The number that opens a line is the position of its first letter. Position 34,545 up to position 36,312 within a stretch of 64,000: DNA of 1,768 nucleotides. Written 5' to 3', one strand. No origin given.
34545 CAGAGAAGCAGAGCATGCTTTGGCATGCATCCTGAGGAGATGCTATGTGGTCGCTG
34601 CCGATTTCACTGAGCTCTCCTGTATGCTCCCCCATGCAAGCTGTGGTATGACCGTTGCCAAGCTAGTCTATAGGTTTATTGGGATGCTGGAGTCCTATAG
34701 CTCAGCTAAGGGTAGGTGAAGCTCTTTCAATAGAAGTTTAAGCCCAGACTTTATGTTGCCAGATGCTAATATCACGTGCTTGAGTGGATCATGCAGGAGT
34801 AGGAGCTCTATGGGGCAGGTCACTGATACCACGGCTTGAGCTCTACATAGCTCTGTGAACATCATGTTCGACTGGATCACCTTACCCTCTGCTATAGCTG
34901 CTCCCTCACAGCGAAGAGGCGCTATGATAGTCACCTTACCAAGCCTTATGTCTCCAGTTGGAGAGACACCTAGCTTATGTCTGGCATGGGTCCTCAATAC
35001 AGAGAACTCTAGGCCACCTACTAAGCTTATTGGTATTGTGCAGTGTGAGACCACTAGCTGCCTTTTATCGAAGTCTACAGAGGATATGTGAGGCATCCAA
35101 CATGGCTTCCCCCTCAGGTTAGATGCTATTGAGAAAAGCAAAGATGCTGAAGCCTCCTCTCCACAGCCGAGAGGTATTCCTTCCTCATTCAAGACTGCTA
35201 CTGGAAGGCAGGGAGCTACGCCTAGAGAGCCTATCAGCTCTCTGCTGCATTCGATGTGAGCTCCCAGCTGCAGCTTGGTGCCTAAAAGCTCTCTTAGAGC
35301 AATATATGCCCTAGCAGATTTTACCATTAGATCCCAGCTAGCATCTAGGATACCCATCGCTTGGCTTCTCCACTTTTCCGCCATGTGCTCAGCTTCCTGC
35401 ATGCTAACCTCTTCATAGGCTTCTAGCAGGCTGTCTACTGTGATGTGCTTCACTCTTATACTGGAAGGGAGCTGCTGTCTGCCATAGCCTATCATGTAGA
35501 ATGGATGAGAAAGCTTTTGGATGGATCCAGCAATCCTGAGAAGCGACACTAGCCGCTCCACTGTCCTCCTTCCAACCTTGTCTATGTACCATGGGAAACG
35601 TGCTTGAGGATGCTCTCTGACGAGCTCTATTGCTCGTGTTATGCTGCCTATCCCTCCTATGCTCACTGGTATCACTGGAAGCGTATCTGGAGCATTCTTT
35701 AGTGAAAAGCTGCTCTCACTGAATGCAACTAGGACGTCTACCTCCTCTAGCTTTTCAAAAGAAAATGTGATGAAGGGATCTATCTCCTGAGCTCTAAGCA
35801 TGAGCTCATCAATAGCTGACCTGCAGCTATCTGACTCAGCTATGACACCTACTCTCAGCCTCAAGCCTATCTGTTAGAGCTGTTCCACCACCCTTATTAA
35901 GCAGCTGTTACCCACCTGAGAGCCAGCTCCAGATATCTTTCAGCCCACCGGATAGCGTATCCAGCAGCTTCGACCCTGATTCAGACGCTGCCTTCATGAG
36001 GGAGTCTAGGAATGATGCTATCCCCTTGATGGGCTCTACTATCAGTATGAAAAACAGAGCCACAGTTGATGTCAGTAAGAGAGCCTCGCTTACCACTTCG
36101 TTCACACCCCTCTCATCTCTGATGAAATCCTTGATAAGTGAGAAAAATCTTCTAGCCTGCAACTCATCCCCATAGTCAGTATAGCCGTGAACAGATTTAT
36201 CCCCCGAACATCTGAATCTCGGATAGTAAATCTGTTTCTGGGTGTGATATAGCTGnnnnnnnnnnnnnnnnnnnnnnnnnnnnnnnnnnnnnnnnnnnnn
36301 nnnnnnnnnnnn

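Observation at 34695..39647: Type IV pilus-like locus with a Cys-rich N-terminal extension on the assembly ATPase and a split platform protein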

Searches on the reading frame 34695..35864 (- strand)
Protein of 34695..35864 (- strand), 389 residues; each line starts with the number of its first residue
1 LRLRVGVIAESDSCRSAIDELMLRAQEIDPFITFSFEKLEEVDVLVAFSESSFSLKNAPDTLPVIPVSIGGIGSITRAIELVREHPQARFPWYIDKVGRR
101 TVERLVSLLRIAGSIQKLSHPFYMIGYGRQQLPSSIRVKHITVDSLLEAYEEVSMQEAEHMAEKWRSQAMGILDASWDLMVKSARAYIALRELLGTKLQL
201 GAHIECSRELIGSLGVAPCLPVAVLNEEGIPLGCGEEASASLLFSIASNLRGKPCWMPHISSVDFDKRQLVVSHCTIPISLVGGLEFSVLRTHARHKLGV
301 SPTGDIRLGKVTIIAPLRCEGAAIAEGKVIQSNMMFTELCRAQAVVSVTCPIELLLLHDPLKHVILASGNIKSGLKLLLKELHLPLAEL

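Call 3: search_protein_families(library=pfam, proteins=[window:34695-35864:-], max_evalue=1)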
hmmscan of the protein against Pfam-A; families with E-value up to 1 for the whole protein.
window:34695-35864:- (389 aa): 0 families

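Call 4: search_protein_families(library=ncbifam, proteins=[window:34695-35864:-], max_evalue=1)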
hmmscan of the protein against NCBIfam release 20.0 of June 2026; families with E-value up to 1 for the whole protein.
window:34695-35864:- (389 aa): 1 family
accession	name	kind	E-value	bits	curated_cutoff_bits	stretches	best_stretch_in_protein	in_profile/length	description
NF048012.1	SlpQosIsomSftI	equivalog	2.4e-06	26.6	700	1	115-314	162-364/443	sulfoquinovose isomerase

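Call 23: search_solved_structures(query=window:34695-35864:-, max_evalue=10, show_alignments=1)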
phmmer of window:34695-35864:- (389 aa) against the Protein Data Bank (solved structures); distinct sequences matched with E-value up to 10: 0.

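Call 48: find_homologous_proteins(query=window:34695-35864:-, max_evalue=0.001)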
Query window:34695-35864:- (389 aa): 3 proteins with E <= 0.001 among 8000 candidates.
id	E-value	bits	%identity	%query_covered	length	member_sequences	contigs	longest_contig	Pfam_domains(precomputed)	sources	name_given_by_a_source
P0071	5.3e-252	853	100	100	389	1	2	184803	-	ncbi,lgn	-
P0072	2.4e-185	634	73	100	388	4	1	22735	-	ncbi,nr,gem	ncbi:MAG: hypothetical protein DRN99_00440 [Thermoproteota archaeon]|nr:MAG: hypothetical protein DR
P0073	3.1e-14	71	28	60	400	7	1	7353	-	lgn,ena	-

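Call 54: search_protein_families(library=pfam, proteins=[P0073], max_evalue=0.01)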
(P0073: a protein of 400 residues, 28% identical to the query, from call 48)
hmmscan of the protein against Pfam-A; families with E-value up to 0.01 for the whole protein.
P0073 (400 aa): 2 families
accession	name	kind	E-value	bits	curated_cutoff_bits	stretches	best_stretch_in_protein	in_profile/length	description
PF02952.23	Fucose_iso_C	-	0.00014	21.9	29.3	1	312-395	41-137/143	L-fucose isomerase, C-terminal domain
PF24856.1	AraA_central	-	0.0017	19.3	24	1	169-252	51-133/148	L-arabinose isomerase central domain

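Call 56: find_encoding_contigs(protein=P0073, flank=6000, max_places=4)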
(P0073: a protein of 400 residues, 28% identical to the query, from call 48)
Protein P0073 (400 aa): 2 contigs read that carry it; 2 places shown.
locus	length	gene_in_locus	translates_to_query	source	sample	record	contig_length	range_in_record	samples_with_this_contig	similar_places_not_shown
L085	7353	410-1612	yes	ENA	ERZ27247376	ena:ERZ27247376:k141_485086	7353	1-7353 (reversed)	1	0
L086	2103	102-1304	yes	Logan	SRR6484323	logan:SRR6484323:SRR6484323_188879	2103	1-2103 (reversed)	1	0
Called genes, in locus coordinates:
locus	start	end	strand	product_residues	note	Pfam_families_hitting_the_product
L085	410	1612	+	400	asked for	-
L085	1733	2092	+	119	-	PF03780:Asp23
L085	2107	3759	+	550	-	PF02734:Dak2, PF21645:FakA-like_M, PF13684:FakA-like_C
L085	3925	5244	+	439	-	-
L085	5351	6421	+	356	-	-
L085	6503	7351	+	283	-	?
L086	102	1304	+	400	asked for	-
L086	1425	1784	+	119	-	PF03780:Asp23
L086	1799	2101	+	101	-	?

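Call 78: search_solved_structures(query=A10, max_evalue=10, show_alignments=0)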
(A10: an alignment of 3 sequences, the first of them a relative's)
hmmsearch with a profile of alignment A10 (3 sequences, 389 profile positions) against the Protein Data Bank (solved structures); distinct sequences matched with E-value up to 10: 5.
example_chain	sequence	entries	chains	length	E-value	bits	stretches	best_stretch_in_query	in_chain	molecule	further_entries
7cwv_A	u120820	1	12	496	0.11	14.5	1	155-244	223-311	L-arabinose isomerase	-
2ny5_G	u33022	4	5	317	0.13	14.3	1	273-354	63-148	ENVELOPE GLYCOPROTEIN GP120 | HIV-1 HxBc2 gp120 core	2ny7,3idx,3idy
2ny1_A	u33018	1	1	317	0.29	13.1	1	273-354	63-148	ENVELOPE GLYCOPROTEIN GP120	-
2ny6_A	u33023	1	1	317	0.61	12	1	273-354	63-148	ENVELOPE GLYCOPROTEIN GP120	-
2ny0_A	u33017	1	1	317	0.92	11.5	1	273-354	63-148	ENVELOPE GLYCOPROTEIN GP120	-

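Call 79: search_protein_families(library=ncbifam, alignment_id=A10, max_evalue=0.1)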
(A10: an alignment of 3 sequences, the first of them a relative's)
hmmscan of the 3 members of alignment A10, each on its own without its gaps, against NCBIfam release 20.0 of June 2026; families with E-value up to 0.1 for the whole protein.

A. member 1, P0071 (389 aa): 1 family
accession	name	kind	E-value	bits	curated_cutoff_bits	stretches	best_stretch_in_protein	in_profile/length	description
NF048012.1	SlpQosIsomSftI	equivalog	2.4e-06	26.6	700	1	115-314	162-364/443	sulfoquinovose isomerase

B. families by the number of members that match (of 3 scanned): 2 families
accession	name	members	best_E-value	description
NF048012.1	SlpQosIsomSftI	3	3.2e-16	sulfoquinovose isomerase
NF002795.0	PRK02929.1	1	0.023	L-arabinose isomerase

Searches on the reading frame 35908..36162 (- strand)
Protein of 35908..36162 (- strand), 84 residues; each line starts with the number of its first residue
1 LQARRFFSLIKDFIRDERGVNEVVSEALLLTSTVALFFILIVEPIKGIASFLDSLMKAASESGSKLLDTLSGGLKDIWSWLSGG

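Call 3: search_protein_families(library=pfam, proteins=[window:35908-36162:-], max_evalue=1)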
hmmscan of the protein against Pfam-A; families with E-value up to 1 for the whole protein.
window:35908-36162:- (84 aa): 1 family
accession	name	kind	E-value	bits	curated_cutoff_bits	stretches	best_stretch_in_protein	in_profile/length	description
PF01594.21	AI-2E_transport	-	0.0025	17.5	34.3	1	7-73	35-100/327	AI-2E family transporter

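Call 4: search_protein_families(library=ncbifam, proteins=[window:35908-36162:-], max_evalue=1)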
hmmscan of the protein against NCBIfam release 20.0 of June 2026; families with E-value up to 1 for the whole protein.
window:35908-36162:- (84 aa): 0 families

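Call 34: search_protein_families(library=pfam, alignment_id=A4, max_evalue=5)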
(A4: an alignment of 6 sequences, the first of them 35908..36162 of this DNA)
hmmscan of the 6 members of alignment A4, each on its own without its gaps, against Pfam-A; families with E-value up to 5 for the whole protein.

A. member 1, window:35908-36162:- (84 aa): 1 family
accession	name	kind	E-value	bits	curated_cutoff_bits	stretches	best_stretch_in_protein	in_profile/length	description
PF01594.21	AI-2E_transport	-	0.0025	17.5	34.3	1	7-73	35-100/327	AI-2E family transporter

B. families by the number of members that match (of 6 scanned): 5 families
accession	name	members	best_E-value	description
PF01594.21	AI-2E_transport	2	0.0018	AI-2E family transporter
PF12911.12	OppC_N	2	0.03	N-terminal TM domain of oligopeptide transport permease C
PF20064.4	DUF6463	1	0.015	Family of unknown function (DUF6463)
PF14389.11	Lzipper-MIP1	1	0.04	Leucine-zipper of ternary complex factor MIP1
PF22080.2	Dark_CARD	1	0.092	Dark, CARD domain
